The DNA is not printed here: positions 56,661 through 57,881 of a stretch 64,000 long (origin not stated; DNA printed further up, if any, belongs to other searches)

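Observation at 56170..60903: Uncharacterised ComA (phosphosulfolactate synthase) - VOC - adenylating enzyme - AT3 acyltransferase cluster, divergent from a histidine phosphatase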

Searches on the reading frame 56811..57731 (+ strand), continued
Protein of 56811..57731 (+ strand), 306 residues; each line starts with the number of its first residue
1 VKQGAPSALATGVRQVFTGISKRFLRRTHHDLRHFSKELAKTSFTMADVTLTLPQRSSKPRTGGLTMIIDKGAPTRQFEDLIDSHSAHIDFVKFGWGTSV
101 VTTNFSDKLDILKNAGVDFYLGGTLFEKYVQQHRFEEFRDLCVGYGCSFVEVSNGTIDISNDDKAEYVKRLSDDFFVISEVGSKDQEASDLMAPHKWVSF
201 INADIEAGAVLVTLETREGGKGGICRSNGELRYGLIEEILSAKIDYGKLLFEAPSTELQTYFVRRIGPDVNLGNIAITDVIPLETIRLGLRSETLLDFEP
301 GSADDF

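Call 28: search_solved_structures(query=window:56946-57731:+, max_evalue=0.01, show_alignments=2)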
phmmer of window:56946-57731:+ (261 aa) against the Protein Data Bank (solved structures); distinct sequences matched with E-value up to 0.01: 4.
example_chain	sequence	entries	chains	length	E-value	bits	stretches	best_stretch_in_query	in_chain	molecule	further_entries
1u83_A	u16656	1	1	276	3.8e-80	272.1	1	1-250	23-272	Phosphosulfolactate synthase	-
1qwg_A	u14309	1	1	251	1.4e-47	165.4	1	18-249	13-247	(2R)-phospho-3-sulfolactate synthase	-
24fo_A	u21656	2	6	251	3.5e-47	164.1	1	18-249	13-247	Phosphosulfolactate synthase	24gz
9cm1_0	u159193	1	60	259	2e-43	151.8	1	18-250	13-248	Phosphosulfolactate synthase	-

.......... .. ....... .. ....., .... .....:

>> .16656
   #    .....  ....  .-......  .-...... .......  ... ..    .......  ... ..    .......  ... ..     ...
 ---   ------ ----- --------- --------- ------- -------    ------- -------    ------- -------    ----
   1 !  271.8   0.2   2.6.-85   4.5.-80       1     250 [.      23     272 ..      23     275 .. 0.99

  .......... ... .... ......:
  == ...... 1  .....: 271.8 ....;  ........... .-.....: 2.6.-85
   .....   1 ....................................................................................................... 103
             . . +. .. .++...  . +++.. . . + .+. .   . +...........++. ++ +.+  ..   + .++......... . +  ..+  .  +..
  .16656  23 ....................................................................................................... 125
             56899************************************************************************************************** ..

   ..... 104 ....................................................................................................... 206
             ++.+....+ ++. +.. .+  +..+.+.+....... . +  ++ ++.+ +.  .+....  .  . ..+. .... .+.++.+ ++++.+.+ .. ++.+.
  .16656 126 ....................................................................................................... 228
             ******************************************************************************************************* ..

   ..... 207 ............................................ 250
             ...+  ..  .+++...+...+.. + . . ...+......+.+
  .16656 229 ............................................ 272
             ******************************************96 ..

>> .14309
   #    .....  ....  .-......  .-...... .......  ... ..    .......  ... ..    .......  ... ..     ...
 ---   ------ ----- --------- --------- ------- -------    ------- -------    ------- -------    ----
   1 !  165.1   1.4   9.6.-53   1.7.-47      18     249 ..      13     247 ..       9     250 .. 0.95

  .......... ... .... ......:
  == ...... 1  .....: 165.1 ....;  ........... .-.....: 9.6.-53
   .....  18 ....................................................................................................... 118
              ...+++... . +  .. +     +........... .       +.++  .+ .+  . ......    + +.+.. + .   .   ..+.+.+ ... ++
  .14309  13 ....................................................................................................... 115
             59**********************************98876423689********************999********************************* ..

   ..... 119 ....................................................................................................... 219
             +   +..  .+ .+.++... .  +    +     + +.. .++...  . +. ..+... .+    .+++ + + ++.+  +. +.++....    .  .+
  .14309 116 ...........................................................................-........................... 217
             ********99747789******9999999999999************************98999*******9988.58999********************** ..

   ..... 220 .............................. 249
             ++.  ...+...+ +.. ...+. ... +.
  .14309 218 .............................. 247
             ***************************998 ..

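Call 35: search_protein_families(library=pfam, proteins=[L070:4264-4542:+, L070:7789-8919:+, L070:8907-9902:+, L070:10866-11675:+, L031:7939-9648:+, L067:6669-7796:+, L067:7809-8654:+, L067:8717-9844:+, L079:3741-5702:+, L084:11373-12062:+], max_evalue=0.001)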
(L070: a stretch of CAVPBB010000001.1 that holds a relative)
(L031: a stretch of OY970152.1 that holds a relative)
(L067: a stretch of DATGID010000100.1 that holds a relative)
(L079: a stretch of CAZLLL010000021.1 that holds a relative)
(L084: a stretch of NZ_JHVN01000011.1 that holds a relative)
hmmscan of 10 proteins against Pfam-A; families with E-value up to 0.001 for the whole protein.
L070:4264-4542:+ (92 aa): 0 families

L070:7789-8919:+ (376 aa): 4 families
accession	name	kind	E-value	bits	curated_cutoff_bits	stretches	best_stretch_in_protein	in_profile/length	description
PF01070.24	FMN_dh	-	1.1e-126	423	24.9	1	19-355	1-349/350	FMN-dependent dehydrogenase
PF00478.31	IMPDH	-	4e-07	29.8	25.6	1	213-309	133-237/345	IMP dehydrogenase / GMP reductase domain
PF01645.23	Glu_synthase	-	0.0001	22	20.4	1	263-310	254-306/369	Conserved region in glutamate synthase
PF02581.23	TMP-TENI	-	0.00042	20.2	27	0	204-252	129-177/180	Thiamine monophosphate synthase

L070:8907-9902:+ (331 aa): 4 families
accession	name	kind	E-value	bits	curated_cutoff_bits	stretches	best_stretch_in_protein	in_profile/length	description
PF01738.24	DLH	-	1.5e-08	35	21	1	209-308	86-186/217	Dienelactone hydrolase family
PF02230.22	Abhydrolase_2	-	8.3e-08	32.8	23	1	203-313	91-204/217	Phospholipase/Carboxylesterase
PF00326.27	Peptidase_S9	-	1e-07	32.1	22.6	0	214-256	59-100/213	Prolyl oligopeptidase family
PF12146.15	Hydrolase_4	-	6.1e-07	29.4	27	0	263-311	189-235/239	Serine aminopeptidase, S33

L070:10866-11675:+ (269 aa): 1 family
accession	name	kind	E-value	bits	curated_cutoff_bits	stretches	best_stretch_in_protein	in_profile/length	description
PF04525.18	LOR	-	9.8e-14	51.8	24.5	1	114-258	20-185/187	LURP-one-related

L031:7939-9648:+ (569 aa): 0 families

L067:6669-7796:+ (375 aa): 5 families
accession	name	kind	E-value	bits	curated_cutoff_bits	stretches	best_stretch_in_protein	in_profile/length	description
PF01070.24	FMN_dh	-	2.7e-135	451.4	24.9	1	14-354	2-348/350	FMN-dependent dehydrogenase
PF00478.31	IMPDH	-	8e-07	28.8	25.6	1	216-309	136-237/345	IMP dehydrogenase / GMP reductase domain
PF03060.21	NMO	-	0.00017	21.6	28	1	228-308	139-222/331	Nitronate monooxygenase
PF05690.20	ThiG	-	0.00017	21.5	23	0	190-252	141-204/247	Thiazole biosynthesis protein ThiG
PF01645.23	Glu_synthase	-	0.00048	19.8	20.4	1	278-310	274-306/369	Conserved region in glutamate synthase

L067:7809-8654:+ (281 aa): 5 families
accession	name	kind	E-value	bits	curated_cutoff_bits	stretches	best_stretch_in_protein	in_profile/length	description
PF00326.27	Peptidase_S9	-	2.1e-10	40.9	22.6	1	156-209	51-103/213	Prolyl oligopeptidase family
PF00756.26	Esterase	-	3.2e-07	30.8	22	1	52-216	5-154/251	Putative esterase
PF02230.22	Abhydrolase_2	-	1.2e-06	29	23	1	150-263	87-204/217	Phospholipase/Carboxylesterase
PF01738.24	DLH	-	1.6e-06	28.3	21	1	163-258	89-186/217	Dienelactone hydrolase family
PF12146.15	Hydrolase_4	-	1.7e-06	27.9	27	0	215-262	191-236/239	Serine aminopeptidase, S33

L067:8717-9844:+ (375 aa): 4 families
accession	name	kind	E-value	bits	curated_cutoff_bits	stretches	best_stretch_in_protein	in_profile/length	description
PF00326.27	Peptidase_S9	-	3.6e-07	30.3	22.6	1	162-237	9-84/213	Prolyl oligopeptidase family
PF02230.22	Abhydrolase_2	-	1.4e-06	28.8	23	1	198-280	87-172/217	Phospholipase/Carboxylesterase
PF10503.15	Esterase_PHB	-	1.7e-06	27.9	23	1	123-253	3-133/219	Esterase PHB depolymerase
PF20434.5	BD-FAE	-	0.00014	21.9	26.8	0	195-239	67-111/215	BD-FAE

L079:3741-5702:+ (653 aa): 4 families
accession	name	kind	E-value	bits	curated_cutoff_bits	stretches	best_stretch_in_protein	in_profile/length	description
PF00702.32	Hydrolase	-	1.9e-34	120.2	26.4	1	347-565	1-191/191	haloacid dehalogenase-like hydrolase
PF00122.25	E1-E2_ATPase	-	5.3e-29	101.5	28.1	1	163-295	4-136/181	E1-E2 ATPase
PF08282.18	Hydrolase_3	-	4.2e-06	27.1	20.9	1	537-585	195-243/255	haloacid dehalogenase-like hydrolase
PF13419.12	HAD_2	-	0.00028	21.5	23.8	0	483-570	79-177/178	Haloacid dehalogenase-like hydrolase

L084:11373-12062:+ (229 aa): 1 family
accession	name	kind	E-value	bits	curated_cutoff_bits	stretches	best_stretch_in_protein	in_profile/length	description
PF02588.21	YitT_membrane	-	1.1e-38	133.2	24.3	1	31-216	2-186/205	Uncharacterised 5xTM membrane BCR, YitT family COG1284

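Call 47: search_dna_similar(query=window:56946-57731:+, collection=plasmids, mode=protein, max_evalue=1e-20, max_rows=30)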
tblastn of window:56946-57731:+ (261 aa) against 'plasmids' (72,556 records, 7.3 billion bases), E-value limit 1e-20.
Records with a match: 8; places in all: 11; records where one place covers at least 80% of the query: 8.
Best place of each record, by identity: <60% 8.
By first word of the organism name: Mycolicibacterium 2; Methylocystis 2; Nocardioides 1; Xanthobacter 1; Legionella 1; Brevibacillus 1.
By predicted mobility (MOB-suite, as given by PLSDB): non-mobilizable 4; conjugative 2; mobilizable 2.
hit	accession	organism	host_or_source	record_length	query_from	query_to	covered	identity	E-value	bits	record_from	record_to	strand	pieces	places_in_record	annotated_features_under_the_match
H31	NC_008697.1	Nocardioides sp. JS614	-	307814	6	257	97%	43.3%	4e-55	197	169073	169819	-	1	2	phosphosulfolactate synthase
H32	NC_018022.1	Mycolicibacterium chubuense NBB4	-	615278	6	251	94%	40.6%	5e-49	180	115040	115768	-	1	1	phosphosulfolactate synthase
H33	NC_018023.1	Mycolicibacterium chubuense NBB4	-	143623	6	255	96%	38.8%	2e-48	178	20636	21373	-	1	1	phosphosulfolactate synthase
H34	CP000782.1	Xanthobacter autotrophicus Py2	-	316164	7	250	93%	38.2%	4e-33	134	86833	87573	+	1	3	Phosphosulfolactate synthase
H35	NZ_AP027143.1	Methylocystis iwaonis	-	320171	6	250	94%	37.4%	3e-40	154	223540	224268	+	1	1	phosphosulfolactate synthase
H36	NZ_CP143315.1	Methylocystis iwaonis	cell culture,rice rhizosphere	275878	6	250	94%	37.4%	3e-40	154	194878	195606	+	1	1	phosphosulfolactate synthase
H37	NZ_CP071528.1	Legionella lytica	Acanthamoeba castellanii,bacterial ...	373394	6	255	96%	34.4%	1e-34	138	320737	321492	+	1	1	phosphosulfolactate synthase | 2-phosphosulfolactate phosphatase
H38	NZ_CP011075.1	Brevibacillus laterosporus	Oryza sativa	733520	11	249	92%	34.4%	2e-30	126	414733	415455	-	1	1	phosphosulfolactate synthase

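Call 48: search_protein_families(library=ncbifam, proteins=[L070:7789-8919:+, L067:6669-7796:+, L070:4549-6294:+], max_evalue=0.00001)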
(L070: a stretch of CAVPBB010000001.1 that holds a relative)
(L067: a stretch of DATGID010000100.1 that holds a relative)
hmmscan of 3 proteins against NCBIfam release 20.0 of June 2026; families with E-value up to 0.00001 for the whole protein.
L070:7789-8919:+ (376 aa): 5 families
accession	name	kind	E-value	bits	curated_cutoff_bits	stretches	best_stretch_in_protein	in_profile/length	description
NF008398.0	PRK11197.1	subfamily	2.9e-74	250.1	376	2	206-356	227-377/381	L-lactate dehydrogenase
TIGR02708.1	L_lactate_ox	equivalog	1.5e-69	234.7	645.5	1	10-350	14-354/367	L-lactate oxidase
NF033901.1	L_lactate_LldD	exception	4.3e-65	220.2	550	2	207-353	228-374/377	FMN-dependent L-lactate dehydrogenase LldD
TIGR03966.1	actino_HemFlav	equivalog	6.8e-65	219.2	470.85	2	209-352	232-375/385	pre-mycofactocin synthase MftD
TIGR02151.1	IPP_isom_2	equivalog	2.6e-11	43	281.3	1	264-349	245-329/338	type 2 isopentenyl-diphosphate Delta-isomerase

L067:6669-7796:+ (375 aa): 6 families
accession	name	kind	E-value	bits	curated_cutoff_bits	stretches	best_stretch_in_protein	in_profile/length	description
TIGR02708.1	L_lactate_ox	equivalog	1.3e-83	281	645.5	1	2-349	12-353/367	L-lactate oxidase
NF008398.0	PRK11197.1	subfamily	1.5e-82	277.4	376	2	199-353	220-374/381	L-lactate dehydrogenase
TIGR03966.1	actino_HemFlav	equivalog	2.1e-78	263.7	470.85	2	210-351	233-374/385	pre-mycofactocin synthase MftD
NF033901.1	L_lactate_LldD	exception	1.3e-73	248.2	550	2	187-352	208-373/377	FMN-dependent L-lactate dehydrogenase LldD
TIGR02151.1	IPP_isom_2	equivalog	1.6e-13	50.3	281.3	1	264-351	245-331/338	type 2 isopentenyl-diphosphate Delta-isomerase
TIGR01302.1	IMP_dehydrog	equivalog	1.9e-06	27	481.5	1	214-309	254-357/450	IMP dehydrogenase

L070:4549-6294:+ (581 aa): 105 families (the best 25 are shown)
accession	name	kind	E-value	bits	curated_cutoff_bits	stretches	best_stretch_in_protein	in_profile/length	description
NF004511.1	PRK05852.1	equivalog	3.1e-86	290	650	1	28-525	9-505/505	FadD7 family fatty acid--CoA ligase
NF004837.0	PRK06187.1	subfamily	1e-83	281.4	476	1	180-527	174-525/531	long-chain-fatty-acid--CoA ligase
NF005714.0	PRK07529.1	subfamily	3.1e-81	273.6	632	1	172-568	214-618/640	acyl-CoA synthetase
NF002966.0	PRK03640.1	equivalog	9.7e-72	242.1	556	1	182-523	147-479/483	o-succinylbenzoate--CoA ligase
NF005702.0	PRK07514.1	subfamily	3.3e-68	230.3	558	1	21-526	6-502/506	malonyl-CoA synthase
TIGR01923.1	menE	equivalog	4.6e-67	226.8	330.15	1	66-519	24-441/442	o-succinylbenzoate--CoA ligase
NF005676.0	PRK07470.1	equivalog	5.4e-64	216.7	774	1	180-526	180-531/544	acyl-CoA synthetase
NF004114.0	PRK05605.1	equivalog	1.5e-62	211.7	766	1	170-526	215-571/575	long-chain-fatty-acid--CoA ligase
NF006181.0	PRK08314.1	subfamily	4e-61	206.9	705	1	182-517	210-547/563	long-chain-fatty-acid--CoA ligase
NF052269.1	Staph_lig_FadD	equivalog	2.9e-60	204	650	1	180-522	154-491/499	long-chain-fatty-acid--CoA ligase FadD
NF005307.0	PRK06839.1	equivalog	3.4e-60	204.1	748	1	181-521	154-490/496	o-succinylbenzoate--CoA ligase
NF006182.0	PRK08316.1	subfamily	3.9e-59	200.5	663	1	63-527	57-520/523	fatty acyl-CoA synthetase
NF005858.0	PRK07787.1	subfamily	7.8e-58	196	575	1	42-521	23-469/471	acyl-CoA synthetase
NF006572.0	PRK09088.1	equivalog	1.5e-57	195.4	696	1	58-526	45-489/491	acyl-CoA synthetase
NF004808.0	PRK06155.1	equivalog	1.6e-55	188.4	722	1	30-523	33-521/542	ATP-dependent acyl-CoA ligase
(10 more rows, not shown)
